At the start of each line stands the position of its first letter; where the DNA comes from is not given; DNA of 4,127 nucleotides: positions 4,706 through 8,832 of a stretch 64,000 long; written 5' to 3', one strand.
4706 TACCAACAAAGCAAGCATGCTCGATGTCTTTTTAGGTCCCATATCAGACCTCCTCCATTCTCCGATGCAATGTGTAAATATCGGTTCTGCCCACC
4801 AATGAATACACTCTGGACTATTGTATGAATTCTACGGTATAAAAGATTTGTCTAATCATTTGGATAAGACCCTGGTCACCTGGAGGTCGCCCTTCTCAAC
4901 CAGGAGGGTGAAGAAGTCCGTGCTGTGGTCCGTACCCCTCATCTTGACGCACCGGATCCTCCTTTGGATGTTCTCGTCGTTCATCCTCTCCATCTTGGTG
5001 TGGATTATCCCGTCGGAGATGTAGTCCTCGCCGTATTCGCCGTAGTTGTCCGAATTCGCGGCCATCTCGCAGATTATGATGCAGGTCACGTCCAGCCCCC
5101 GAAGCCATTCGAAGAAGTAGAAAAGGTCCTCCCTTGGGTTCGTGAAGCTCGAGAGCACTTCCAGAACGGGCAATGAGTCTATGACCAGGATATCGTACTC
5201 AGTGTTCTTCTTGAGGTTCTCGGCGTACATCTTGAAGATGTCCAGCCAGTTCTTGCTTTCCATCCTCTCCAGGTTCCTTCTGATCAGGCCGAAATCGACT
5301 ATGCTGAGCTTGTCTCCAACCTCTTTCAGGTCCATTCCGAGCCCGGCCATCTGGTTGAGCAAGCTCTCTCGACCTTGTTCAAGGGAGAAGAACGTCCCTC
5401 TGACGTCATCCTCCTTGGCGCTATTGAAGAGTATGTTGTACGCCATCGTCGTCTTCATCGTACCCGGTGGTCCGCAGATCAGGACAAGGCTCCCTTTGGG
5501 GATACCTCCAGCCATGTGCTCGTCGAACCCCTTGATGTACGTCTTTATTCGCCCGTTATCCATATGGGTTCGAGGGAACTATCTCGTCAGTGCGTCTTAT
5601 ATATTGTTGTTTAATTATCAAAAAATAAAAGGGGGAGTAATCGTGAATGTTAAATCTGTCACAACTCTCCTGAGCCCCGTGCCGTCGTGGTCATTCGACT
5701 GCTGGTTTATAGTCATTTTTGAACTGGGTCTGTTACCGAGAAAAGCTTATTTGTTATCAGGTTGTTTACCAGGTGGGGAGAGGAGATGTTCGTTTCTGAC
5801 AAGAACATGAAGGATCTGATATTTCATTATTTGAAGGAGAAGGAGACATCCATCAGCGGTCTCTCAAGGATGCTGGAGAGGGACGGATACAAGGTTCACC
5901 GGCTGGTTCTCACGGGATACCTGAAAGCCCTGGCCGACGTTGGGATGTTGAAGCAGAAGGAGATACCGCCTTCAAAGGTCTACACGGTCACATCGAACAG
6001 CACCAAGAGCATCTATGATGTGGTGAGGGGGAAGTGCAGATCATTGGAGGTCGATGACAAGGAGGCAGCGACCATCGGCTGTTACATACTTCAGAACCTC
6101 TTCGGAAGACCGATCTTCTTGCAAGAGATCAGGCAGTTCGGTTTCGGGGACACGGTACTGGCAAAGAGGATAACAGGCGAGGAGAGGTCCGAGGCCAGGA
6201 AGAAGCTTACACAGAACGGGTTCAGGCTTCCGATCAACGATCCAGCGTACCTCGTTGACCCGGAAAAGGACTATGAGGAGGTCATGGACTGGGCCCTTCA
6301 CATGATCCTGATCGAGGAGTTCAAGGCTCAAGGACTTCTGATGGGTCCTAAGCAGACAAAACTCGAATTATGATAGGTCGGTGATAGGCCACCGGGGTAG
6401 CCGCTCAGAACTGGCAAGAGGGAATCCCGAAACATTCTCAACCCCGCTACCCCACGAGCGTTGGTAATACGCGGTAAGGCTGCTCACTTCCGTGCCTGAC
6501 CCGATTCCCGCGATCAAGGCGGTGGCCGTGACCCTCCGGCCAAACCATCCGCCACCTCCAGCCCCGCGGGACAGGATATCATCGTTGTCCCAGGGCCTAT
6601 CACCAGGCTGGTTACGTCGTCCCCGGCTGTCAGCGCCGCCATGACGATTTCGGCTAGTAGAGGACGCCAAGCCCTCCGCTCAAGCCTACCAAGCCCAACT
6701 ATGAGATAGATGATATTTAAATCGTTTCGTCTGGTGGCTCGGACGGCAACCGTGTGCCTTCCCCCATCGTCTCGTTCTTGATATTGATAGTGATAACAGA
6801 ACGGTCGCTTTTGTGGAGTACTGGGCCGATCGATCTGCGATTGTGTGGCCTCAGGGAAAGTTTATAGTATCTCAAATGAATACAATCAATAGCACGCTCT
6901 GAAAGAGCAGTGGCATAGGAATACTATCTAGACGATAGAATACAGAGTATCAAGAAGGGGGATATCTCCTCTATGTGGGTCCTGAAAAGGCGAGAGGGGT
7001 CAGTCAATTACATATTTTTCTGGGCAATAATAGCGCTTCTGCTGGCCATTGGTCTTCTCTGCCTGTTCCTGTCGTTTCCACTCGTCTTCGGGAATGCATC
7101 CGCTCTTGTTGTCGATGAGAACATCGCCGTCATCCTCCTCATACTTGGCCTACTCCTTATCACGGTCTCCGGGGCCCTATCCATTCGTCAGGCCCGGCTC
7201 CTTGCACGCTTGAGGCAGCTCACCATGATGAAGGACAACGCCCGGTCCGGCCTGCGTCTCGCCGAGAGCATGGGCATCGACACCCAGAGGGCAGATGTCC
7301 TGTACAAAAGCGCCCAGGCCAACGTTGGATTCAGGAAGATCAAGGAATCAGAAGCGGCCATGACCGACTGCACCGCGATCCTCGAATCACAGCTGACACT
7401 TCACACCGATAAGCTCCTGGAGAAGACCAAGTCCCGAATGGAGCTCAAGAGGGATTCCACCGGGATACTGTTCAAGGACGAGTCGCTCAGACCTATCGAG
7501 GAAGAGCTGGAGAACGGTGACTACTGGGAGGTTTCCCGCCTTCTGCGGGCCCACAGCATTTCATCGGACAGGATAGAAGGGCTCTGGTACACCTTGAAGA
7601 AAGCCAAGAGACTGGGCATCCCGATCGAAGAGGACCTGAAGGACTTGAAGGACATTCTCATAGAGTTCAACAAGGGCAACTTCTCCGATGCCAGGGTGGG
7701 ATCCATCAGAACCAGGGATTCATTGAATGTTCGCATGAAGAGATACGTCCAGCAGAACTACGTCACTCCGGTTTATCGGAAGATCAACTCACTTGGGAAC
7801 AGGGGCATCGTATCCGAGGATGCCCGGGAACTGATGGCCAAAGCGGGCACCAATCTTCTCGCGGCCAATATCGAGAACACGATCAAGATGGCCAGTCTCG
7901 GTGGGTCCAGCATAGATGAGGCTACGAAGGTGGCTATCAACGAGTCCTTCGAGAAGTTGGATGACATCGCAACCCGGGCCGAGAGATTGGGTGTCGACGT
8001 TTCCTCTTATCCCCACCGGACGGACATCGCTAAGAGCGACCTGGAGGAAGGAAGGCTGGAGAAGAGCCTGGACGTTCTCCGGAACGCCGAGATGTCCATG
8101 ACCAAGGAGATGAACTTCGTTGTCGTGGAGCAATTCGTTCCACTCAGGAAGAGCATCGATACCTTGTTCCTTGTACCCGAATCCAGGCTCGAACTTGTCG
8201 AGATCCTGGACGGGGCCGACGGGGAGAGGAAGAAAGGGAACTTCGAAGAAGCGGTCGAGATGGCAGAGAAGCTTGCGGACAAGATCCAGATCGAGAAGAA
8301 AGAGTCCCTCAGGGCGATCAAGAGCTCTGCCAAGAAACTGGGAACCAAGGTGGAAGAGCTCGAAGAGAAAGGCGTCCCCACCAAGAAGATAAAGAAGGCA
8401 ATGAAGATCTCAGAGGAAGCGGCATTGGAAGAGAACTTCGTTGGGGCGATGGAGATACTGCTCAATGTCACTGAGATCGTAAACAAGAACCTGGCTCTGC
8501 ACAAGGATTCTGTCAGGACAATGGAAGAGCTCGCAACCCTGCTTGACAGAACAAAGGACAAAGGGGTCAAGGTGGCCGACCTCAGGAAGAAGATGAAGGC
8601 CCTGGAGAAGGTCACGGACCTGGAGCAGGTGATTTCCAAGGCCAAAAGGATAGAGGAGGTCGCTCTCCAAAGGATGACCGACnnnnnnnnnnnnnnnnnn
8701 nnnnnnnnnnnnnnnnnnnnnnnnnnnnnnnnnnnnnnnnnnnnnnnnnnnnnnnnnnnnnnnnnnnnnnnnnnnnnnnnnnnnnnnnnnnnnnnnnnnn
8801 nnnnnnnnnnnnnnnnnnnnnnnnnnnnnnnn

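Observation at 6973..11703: Giant membrane-tethered cytoplasmic protein built from alternating A/B helical units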

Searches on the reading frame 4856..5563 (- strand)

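Call 12: search_protein_families(library=pfam, proteins=[window:4856-5563:-], max_evalue=0.001)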
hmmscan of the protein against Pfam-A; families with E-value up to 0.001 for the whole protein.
window:4856-5563:- (235 aa): 3 families
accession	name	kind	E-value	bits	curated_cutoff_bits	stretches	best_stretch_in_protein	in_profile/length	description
PF06745.19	ATPase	-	5.7e-42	144.1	26.6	1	6-229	1-226/231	KaiC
PF03796.21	DnaB_C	-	2.8e-08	33.9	27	1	6-77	2-72/255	DnaB-like helicase C terminal domain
PF13481.12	AAA_25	-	8.8e-06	25.9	27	1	17-131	26-152/195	AAA domain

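Call 94: search_protein_families(library=padloc, max_evalue=0.01, proteins=[window:4856-5563:-])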
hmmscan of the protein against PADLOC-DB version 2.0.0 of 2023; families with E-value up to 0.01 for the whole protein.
window:4856-5563:- (235 aa): 1 family
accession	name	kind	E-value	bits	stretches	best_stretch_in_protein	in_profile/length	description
PDLC04140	mad8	-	0.00086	16.9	1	21-91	24-85/314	mads_8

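Call 95: search_protein_families(library=ncbifam, max_evalue=0.001, proteins=[window:4856-5563:-])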
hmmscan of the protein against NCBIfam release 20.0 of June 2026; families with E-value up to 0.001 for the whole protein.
window:4856-5563:- (235 aa): 17 families
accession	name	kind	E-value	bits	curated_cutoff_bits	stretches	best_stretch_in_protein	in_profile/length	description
NF006799.0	PRK09302.1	equivalog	2e-33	115.8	408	1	5-229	12-238/515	circadian clock protein KaiC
TIGR03880.1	KaiC_arch_3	hypoth_equivalog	3.3e-26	92.2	249.45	1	10-219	2-207/224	KaiC domain-containing protein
TIGR03881.1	KaiC_arch_4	hypoth_equivalog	3.3e-25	89.1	247.8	1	5-224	2-222/231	KaiC domain-containing protein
TIGR03877.1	thermo_KaiC_1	hypoth_equivalog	3.5e-22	79.1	307.25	1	5-215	3-218/238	KaiC domain-containing protein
TIGR02655.1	circ_KaiC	equivalog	2.4e-16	59.5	546.25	1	5-221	2-220/484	circadian clock protein KaiC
NF004723.0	PRK06067.1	subfamily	1.3e-15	57.6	194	1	6-216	16-220/243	flagellar accessory protein FlaH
NF052589.1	ArlH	equivalog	5.7e-13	49.1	215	1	13-214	9-206/229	archaellum protein ArlH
NF004629.0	PRK05973.1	equivalog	4.4e-09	35.7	156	1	18-88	58-127/237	DNA helicase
TIGR00665.1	DnaB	equivalog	9.4e-08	31.3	385.25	1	6-73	178-244/435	replicative DNA helicase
TIGR00416.1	sms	equivalog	7.8e-07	28.2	403.05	1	3-134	73-182/454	DNA repair protein RadA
NF006320.0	PRK08533.1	equivalog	2.1e-05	24.3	215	1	12-165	12-158/230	flagellar accessory protein FlaH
NF005240.0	PRK06749.1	subfamily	3.4e-05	22.8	686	1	15-75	177-236/428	replicative DNA helicase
NF005852.0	PRK07773.1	equivalog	4.3e-05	22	780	1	12-72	206-265/886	replicative DNA helicase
TIGR03600.1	phage_DnaB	exception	4.4e-05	22.7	498.65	1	10-74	181-244/421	phage replicative helicase, DnaB family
NF004384.0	PRK05748.1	equivalog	8.2e-05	21.3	525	1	15-73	194-252/452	replicative DNA helicase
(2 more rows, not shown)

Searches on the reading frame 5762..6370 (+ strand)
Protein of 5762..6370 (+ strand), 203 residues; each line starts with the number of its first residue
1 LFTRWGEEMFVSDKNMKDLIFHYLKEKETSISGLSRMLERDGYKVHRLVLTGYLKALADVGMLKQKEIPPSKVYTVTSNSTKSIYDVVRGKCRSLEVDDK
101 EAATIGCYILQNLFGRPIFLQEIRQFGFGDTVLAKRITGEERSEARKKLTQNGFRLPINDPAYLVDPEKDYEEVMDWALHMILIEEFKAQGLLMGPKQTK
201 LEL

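Call 12: search_protein_families(library=pfam, proteins=[window:5762-6370:+], max_evalue=0.001)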
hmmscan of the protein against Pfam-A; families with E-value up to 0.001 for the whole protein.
window:5762-6370:+ (203 aa): 0 families

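Call 77: search_solved_structures(query=window:5762-6370:+, max_evalue=1)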
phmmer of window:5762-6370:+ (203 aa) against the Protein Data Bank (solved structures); distinct sequences matched with E-value up to 1: 4.
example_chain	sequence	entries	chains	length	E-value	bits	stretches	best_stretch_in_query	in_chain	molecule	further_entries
2kk4_A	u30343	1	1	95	0.13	15.5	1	81-130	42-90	Uncharacterized protein AF_2094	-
4jxf_A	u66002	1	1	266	0.52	13.5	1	40-128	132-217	Serine/threonine-protein kinase PLK4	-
3cok_A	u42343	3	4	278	0.57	13.4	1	40-128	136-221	Serine/threonine-protein kinase PLK4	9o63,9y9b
4yur_A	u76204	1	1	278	0.57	13.4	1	40-128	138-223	Serine/threonine-protein kinase PLK4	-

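Call 94: search_protein_families(library=padloc, max_evalue=0.01, proteins=[window:5762-6370:+])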
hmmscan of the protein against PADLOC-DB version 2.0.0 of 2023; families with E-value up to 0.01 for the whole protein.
window:5762-6370:+ (203 aa): 0 families

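Call 95: search_protein_families(library=ncbifam, max_evalue=0.001, proteins=[window:5762-6370:+])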
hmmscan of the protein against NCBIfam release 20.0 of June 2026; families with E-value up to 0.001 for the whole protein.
window:5762-6370:+ (203 aa): 0 families
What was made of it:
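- Tried and rejected: The upstream 203-aa protein has no family or structure match (calls 12, 77, 95).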

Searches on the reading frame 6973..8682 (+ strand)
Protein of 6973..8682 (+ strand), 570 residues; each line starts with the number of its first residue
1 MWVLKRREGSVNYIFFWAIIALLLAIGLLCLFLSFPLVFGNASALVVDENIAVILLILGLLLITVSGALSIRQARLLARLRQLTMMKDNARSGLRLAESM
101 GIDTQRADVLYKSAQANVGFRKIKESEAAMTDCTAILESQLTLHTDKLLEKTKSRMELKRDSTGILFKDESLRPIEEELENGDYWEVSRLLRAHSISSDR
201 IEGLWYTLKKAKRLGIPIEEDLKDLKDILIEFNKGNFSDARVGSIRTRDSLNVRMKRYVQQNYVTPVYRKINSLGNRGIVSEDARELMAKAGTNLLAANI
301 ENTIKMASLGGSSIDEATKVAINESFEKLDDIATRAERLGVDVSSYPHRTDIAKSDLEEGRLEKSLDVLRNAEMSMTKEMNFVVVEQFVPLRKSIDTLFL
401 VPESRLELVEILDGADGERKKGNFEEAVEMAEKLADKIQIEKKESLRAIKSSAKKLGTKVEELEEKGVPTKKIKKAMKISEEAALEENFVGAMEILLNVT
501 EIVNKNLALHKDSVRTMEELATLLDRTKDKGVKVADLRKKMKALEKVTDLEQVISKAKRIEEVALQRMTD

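Call 60: predict_structure(alignment_id=A5)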
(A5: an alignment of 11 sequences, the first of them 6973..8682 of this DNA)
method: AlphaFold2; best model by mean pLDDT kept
length: 570 residues; sequences in the alignment: 11
mean_pLDDT: 87.1   pTM: 0.54
mean pLDDT of the five models: 87.1, 85.3, 82.1, 79.1, 78.8
residues with pLDDT >= 90: 302; 70-90: 229; 50-70: 26; < 50: 13
segments of 3 or more residues with pLDDT < 50: 1-9, 43-46
pLDDT, mean of each block of 10 residues (from residue 1): 38 68 82 67 52 78 82 80 83 84 86 76 81 88 88 89 85 90 87 93 93 93 95 94 95 94 94 90 95 92 95 94 92 91 87 92 92 92 92 91 91 94 93 94 92 92 87 91 91 92 90 89 89 88 85 89 88
secondary structure, 60 per line:
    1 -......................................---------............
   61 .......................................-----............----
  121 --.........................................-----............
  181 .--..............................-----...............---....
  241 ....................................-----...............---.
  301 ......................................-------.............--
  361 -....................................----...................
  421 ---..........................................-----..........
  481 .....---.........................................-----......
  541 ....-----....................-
elements in order: H2-39 H49-99 H105-116 H123-163 H169-181 H184-213 H219-233 H237-276 H282-296 H300-338 H346-358 H362-397 H402-420 H424-465 H471-485 H489-529 H535-544 H550-569
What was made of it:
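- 7009..7083 (+): Transmembrane helix 1 (about aa 13-37). AlphaFold2 helix 2-39 (call 60).
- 7084..7122 (+): Short acidic outside loop (about aa 38-50). Low pLDDT and non-helical 40-48 (call 60).
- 7123..7182 (+): Transmembrane helix 2 (about aa 51-70), continuous with the first long cytoplasmic helix. AlphaFold2 single helix 49-99 (call 60).
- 7183..8304 (+): Membrane-proximal module: six diverged ~63-aa short-helix/long-helix units (aa 71-444; G-turns at aa 101, 164, 215, 278, 340, ~404); roughly neutral charge. AlphaFold2 helices (call 60).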

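Call 66: fold_search(model_id=the predicted structure, library=pdb)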
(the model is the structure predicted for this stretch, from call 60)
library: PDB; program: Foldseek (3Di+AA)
matches with E <= 10: 55; with E <= 0.001: 0
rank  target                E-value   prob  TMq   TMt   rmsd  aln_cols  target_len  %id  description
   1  7rmx                  4.1e-01  0.38  0.11  0.23  17.0       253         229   18  Structure of De Novo designed tunable symmetric protein pockets (released 2022-08-03)
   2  7unh_B                8.6e-01  0.20  0.10  0.20  23.0       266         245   11  De novo designed chlorophyll dimer protein in apo state, SP2 (released 2023-04-19)
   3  8glv_Cn               1.7e+00  0.06  0.14  0.04  24.0       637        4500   12  96-nm repeat unit of doublet microtubules from Chlamydomonas reinhardtii flagella (released 2023-05-31)
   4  5cwo_A                1.8e+00  0.14  0.11  0.24  27.1       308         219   13  Crystal structure of de novo designed helical repeat protein DHR76 (released 2015-12-16)
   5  7unh_A                2.1e+00  0.15  0.11  0.22  22.6       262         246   11  De novo designed chlorophyll dimer protein in apo state, SP2 (released 2023-04-19)
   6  7psm_A                2.5e+00  0.08  0.11  0.11  37.2       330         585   10  S. cerevisiae Atm1 in MSP1D1 nanodiscs with bound AMP-PNP and Mg2+ (released 2021-12-29)
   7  3qf4_A                2.5e+00  0.07  0.11  0.11  36.0       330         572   14  Crystal structure of a heterodimeric ABC transporter in its inward-facing conformation (released 2012-03-28)
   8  6xl5_F                2.5e+00  0.04  0.09  0.10  27.3       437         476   13  Cryo-EM structure of EcmrR-RNAP-promoter open complex (EcmrR-RPo) (released 2021-04-07)
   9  6a93_B                2.8e+00  0.08  0.11  0.17  40.1       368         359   12  Crystal structure of 5-HT2AR in complex with risperidone (released 2019-02-13)
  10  7uni_B                3.0e+00  0.18  0.14  0.27  15.7       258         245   13  De novo designed chlorophyll dimer protein with Zn pheophorbide a methyl ester, SP2-ZnPPaM (released 2023-04-19)
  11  2azl                  3.2e+00  0.04  0.08  0.14  18.9       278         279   14  Crystal structure for the mutant F117E of Thermotoga maritima octaprenyl pyrophosphate synthase (released 2006-03-14)
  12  7uni_C                3.4e+00  0.08  0.09  0.18  22.7       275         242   11  De novo designed chlorophyll dimer protein with Zn pheophorbide a methyl ester, SP2-ZnPPaM (released 2023-04-19)
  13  6ram_B                3.5e+00  0.06  0.11  0.11  36.2       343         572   12  Heterodimeric ABC exporter TmrAB under turnover conditions in asymmetric unlocked return conformation with wider opene (released 2019-07-31)
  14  7uni_A                3.9e+00  0.08  0.08  0.17  22.9       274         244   14  De novo designed chlorophyll dimer protein with Zn pheophorbide a methyl ester, SP2-ZnPPaM (released 2023-04-19)
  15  9g2k_A                4.2e+00  0.08  0.13  0.14  35.8       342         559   13  Cryo-EM structure of IrtAB in outward-occluded state in nanodisc in complex with ADP-vanadate (released 2024-12-18)
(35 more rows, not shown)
